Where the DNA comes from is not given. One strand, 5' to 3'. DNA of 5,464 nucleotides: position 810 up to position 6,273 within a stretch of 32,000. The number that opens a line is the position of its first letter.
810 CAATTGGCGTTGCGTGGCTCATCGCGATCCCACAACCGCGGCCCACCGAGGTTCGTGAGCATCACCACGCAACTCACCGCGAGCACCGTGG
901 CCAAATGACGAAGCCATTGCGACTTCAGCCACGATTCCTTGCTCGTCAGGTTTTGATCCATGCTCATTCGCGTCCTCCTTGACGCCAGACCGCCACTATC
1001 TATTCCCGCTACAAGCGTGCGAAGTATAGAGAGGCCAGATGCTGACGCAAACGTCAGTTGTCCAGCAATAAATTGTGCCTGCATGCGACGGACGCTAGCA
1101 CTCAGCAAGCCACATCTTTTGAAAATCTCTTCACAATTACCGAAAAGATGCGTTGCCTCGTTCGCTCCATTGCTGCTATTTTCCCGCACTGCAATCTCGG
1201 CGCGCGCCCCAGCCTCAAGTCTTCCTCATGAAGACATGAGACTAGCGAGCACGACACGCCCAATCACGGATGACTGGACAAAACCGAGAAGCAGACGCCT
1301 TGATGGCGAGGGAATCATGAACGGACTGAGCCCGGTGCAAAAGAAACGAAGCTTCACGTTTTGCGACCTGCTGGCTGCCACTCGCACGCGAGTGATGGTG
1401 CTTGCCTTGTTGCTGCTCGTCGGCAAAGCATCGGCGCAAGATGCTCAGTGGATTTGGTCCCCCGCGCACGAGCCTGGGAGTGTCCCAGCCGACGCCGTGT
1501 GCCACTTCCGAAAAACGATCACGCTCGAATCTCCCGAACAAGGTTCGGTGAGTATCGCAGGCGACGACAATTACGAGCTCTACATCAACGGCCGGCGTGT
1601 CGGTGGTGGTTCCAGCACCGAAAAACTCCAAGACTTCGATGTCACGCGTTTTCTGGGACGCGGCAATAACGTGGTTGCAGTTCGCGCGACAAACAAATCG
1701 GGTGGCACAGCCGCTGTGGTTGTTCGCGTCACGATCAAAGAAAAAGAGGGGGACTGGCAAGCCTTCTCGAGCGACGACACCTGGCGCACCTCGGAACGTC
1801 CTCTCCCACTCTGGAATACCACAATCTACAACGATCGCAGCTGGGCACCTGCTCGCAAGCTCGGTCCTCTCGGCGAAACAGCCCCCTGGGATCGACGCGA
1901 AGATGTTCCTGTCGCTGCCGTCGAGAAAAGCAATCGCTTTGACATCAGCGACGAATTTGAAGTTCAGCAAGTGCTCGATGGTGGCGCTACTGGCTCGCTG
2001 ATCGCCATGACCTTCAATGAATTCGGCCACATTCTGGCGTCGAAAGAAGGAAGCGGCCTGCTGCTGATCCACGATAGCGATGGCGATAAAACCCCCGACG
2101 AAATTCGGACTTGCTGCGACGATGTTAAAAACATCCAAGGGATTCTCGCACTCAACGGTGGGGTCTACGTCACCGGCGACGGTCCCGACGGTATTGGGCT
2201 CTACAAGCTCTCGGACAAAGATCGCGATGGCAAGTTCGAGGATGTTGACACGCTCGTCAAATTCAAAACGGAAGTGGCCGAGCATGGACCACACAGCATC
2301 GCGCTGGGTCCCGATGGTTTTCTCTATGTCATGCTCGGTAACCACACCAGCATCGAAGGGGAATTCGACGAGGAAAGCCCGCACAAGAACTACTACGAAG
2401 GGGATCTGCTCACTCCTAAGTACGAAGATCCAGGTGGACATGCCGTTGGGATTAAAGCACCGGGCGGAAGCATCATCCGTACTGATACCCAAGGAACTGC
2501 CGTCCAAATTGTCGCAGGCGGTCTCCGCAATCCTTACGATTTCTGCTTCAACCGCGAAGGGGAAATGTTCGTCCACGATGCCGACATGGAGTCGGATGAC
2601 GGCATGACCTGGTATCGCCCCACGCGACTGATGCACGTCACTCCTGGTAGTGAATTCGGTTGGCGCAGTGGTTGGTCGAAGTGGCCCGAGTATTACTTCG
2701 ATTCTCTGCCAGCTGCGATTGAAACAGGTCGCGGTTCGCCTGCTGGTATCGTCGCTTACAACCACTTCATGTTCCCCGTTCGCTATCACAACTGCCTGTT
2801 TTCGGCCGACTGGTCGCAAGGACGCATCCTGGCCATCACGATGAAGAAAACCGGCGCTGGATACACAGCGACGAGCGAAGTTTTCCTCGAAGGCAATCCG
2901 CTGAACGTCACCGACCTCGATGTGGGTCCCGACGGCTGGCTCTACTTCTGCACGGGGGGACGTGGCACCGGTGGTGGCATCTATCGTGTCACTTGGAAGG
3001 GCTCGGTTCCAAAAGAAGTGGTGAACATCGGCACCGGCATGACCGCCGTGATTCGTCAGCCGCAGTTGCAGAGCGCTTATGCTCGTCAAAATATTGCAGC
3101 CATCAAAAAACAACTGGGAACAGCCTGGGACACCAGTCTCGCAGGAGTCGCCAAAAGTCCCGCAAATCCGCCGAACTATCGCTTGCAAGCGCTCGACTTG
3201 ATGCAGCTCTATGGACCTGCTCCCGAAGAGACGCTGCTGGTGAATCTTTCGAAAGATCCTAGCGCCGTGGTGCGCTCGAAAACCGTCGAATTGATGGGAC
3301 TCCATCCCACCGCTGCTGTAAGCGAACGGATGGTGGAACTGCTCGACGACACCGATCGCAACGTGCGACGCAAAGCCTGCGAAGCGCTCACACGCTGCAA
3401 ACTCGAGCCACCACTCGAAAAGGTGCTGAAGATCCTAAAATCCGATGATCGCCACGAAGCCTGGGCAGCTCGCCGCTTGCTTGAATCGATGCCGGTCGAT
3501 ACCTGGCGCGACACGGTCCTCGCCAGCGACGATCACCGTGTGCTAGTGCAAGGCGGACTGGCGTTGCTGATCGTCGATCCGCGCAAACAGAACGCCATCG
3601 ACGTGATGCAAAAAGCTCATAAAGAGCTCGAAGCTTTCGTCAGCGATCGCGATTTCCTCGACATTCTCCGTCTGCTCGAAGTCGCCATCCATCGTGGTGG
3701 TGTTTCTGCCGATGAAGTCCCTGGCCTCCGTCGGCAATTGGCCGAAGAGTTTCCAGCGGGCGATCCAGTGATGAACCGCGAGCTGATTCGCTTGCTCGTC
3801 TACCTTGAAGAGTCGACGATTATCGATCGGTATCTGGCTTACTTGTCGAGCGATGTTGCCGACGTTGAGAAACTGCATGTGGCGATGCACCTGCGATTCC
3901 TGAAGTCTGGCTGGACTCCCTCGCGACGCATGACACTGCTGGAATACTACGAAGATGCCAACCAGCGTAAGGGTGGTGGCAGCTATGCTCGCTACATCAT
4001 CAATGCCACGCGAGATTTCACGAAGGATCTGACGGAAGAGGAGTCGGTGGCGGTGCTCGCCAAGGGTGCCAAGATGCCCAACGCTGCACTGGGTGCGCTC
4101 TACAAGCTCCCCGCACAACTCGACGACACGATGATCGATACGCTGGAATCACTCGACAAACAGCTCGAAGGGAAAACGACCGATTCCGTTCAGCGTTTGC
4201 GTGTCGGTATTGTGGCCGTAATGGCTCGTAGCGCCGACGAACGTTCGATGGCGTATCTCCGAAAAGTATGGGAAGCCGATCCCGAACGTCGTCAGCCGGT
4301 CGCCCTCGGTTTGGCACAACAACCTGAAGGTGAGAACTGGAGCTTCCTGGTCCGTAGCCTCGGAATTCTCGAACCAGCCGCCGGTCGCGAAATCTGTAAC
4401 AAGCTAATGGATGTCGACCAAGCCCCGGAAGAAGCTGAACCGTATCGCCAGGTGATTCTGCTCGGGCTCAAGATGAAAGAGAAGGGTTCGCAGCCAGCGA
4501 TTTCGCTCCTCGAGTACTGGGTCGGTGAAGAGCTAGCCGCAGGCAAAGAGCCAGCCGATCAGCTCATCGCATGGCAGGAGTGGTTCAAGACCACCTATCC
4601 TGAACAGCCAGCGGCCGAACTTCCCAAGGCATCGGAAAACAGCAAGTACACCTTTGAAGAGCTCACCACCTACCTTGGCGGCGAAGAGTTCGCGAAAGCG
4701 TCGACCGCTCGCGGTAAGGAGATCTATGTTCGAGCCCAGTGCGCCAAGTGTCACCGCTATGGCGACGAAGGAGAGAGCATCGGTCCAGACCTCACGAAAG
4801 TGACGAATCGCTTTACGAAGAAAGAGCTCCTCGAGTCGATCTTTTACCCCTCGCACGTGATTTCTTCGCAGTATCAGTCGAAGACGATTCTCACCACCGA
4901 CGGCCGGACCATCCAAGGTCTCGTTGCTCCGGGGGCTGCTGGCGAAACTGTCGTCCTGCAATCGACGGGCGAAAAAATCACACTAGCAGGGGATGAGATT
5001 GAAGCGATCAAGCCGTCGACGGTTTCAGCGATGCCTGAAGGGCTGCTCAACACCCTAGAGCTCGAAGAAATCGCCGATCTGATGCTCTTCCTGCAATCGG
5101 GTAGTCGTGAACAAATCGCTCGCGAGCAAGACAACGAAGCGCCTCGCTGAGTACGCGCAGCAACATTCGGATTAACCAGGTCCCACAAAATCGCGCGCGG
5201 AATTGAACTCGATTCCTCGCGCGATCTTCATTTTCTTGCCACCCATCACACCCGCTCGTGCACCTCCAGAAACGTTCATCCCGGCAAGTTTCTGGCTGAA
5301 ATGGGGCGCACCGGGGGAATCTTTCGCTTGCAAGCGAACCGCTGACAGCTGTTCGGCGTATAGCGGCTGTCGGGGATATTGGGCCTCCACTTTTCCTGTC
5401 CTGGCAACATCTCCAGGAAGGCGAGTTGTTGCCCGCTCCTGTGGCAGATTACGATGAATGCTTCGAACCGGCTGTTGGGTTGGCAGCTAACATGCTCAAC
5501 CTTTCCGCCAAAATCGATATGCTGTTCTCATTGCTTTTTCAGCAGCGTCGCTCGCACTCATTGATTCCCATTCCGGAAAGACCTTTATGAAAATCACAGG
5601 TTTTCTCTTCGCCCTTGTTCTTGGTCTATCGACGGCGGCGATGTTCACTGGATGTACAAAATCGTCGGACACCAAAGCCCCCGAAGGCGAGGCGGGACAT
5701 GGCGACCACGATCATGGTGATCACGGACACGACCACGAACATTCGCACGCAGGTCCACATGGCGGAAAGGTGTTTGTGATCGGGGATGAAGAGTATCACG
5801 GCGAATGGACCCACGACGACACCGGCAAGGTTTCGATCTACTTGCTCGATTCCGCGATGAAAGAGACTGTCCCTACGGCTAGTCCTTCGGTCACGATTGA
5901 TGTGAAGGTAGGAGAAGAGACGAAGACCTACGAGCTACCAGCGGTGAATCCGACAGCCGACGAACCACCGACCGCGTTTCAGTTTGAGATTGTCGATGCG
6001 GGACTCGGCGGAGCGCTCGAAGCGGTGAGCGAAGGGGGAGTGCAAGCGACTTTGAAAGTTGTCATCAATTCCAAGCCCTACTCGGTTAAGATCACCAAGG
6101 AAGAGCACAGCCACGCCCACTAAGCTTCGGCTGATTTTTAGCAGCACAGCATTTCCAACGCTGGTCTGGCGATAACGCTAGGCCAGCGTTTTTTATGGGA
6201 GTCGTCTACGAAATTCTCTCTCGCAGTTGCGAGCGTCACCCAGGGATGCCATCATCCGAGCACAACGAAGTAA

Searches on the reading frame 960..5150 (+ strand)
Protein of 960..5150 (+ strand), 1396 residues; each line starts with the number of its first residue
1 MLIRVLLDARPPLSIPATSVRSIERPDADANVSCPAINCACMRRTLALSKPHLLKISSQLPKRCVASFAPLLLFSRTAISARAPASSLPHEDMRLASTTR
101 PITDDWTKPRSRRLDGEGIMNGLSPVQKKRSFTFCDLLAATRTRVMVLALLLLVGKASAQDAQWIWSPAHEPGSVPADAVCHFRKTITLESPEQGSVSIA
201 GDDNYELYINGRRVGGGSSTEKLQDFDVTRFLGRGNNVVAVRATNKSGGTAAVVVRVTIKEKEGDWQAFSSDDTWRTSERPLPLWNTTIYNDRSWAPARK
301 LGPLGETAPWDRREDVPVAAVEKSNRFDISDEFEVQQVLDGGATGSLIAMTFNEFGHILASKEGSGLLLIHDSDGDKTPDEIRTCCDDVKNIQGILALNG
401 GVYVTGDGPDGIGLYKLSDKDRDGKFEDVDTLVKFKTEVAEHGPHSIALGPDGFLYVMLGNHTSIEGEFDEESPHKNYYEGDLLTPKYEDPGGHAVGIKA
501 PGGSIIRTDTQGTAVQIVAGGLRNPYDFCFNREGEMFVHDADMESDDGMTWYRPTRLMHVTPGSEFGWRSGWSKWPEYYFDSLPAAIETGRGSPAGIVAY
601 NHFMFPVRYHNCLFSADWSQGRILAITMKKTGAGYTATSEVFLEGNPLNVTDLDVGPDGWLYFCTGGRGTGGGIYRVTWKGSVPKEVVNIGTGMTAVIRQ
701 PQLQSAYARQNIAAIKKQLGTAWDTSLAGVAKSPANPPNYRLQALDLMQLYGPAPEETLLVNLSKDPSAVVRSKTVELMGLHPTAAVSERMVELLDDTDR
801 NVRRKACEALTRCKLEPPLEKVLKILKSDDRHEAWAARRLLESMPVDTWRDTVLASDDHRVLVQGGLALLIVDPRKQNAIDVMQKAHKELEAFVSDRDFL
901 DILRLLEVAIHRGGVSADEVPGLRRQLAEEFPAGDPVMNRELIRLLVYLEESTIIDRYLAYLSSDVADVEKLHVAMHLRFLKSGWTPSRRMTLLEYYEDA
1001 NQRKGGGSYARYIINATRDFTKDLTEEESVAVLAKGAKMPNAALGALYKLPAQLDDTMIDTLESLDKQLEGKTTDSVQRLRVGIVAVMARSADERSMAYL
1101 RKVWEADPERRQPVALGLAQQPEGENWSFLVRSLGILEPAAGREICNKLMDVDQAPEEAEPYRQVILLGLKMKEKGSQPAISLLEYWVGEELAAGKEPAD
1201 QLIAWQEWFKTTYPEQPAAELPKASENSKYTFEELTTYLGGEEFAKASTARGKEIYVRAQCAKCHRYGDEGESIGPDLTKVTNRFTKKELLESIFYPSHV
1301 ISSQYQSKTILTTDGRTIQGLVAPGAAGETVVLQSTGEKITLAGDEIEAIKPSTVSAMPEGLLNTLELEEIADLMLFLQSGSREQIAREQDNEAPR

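Call 12: search_protein_families(library=pfam, proteins=[window:960-5150:+], max_evalue=0.01)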
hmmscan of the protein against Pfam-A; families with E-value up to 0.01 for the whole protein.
window:960-5150:+ (1396 aa): 8 families
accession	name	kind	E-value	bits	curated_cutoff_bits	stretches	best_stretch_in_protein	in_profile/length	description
PF13646.12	HEAT_2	-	1e-08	35.8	27.7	1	758-838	3-84/88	HEAT repeats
PF23500.1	DUF7133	-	2.3e-08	34.2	27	1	363-464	57-155/385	Domain of unknown function (DUF7133)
PF00034.26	Cytochrom_C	-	1.4e-06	30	21.3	1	1250-1294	2-46/90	Cytochrome c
PF07995.17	GSDH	-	9.2e-06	25.6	25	1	419-667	89-325/332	Glucose / Sorbosone dehydrogenase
PF02837.24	Glyco_hydro_2_N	-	0.00017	22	28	1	180-249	66-139/169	Glycosyl hydrolases family 2, sugar binding domain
PF13442.11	Cytochrome_CBB3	-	0.00092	19.9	27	1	1248-1294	2-41/68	Cytochrome C oxidase, cbb3-type, subunit III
PF02985.28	HEAT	-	0.0018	18.8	23.5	0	791-812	5-26/31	HEAT repeat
PF08531.16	Bac_rhamnosid_N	-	0.0019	18.5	25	0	198-281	9-116/172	Alpha-L-rhamnosidase N-terminal domain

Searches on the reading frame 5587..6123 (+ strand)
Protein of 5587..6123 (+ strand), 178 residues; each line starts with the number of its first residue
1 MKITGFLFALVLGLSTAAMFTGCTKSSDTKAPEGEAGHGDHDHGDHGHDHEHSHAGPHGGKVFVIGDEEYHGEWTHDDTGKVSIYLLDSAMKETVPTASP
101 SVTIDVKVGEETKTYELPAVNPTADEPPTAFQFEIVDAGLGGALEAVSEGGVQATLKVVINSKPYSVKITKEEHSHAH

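Call 95: search_protein_families(library=pfam, proteins=[window:5587-6123:+], max_evalue=1)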
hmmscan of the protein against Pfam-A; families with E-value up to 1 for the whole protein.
window:5587-6123:+ (178 aa): 2 families
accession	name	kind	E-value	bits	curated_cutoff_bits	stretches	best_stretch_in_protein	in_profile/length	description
PF10986.14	ZrgA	-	0.22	11.9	27.4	1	22-69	66-101/161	ZrgA family zinc uptake protein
PF03823.19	Neurokinin_B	-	0.31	11.5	25.1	1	1-35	1-35/58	Neurokinin B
